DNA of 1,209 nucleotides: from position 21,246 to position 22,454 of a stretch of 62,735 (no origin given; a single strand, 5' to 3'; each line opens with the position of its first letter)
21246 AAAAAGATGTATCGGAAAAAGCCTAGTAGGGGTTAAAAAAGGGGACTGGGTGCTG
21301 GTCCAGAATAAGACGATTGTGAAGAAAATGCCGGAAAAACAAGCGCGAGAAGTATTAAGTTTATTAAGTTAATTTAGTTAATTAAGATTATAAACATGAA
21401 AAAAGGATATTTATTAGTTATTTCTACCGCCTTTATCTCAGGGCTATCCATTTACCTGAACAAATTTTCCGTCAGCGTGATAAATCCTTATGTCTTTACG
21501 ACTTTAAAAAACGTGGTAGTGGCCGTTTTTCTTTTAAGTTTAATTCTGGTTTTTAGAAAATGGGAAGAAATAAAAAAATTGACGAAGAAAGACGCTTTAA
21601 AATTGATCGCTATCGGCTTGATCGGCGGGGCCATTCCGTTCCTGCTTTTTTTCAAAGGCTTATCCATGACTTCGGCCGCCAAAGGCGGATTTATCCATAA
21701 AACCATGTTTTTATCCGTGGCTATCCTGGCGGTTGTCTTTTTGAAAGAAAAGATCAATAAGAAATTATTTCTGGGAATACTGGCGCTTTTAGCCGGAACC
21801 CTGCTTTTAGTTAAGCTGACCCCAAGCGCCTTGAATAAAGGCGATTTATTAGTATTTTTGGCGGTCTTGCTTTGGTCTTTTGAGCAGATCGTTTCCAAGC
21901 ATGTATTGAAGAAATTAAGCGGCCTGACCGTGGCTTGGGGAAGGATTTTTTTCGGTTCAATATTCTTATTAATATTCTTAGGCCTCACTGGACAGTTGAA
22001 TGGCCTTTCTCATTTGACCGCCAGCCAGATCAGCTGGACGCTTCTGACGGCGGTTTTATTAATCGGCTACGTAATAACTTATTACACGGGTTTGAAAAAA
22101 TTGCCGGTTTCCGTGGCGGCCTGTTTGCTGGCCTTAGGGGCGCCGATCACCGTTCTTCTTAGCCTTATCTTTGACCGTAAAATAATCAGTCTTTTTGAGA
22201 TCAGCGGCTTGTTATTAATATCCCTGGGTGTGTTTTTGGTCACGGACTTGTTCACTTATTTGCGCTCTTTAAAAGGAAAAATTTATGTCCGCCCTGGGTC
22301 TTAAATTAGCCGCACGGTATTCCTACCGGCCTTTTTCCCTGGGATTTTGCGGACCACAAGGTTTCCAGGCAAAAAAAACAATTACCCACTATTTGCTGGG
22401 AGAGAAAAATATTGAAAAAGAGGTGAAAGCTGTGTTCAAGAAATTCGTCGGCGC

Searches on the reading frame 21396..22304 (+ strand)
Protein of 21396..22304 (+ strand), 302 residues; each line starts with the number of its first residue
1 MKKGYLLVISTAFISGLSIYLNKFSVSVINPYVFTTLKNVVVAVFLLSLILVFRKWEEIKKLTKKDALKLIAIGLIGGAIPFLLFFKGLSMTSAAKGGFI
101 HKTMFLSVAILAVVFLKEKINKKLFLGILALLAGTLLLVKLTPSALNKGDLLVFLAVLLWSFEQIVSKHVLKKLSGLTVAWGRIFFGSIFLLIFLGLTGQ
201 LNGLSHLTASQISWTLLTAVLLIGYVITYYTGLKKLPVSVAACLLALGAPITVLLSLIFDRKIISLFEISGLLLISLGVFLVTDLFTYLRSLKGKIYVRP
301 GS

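Call 101: search_protein_families(library=pfam, max_evalue=0.001, proteins=[window:21396-22304:+])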
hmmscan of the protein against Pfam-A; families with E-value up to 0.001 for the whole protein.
window:21396-22304:+ (302 aa): 1 family
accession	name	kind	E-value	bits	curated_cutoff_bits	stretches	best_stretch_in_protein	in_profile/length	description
PF00892.27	EamA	-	2.8e-41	141.4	28.2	2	3-139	2-134/135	EamA-like transporter family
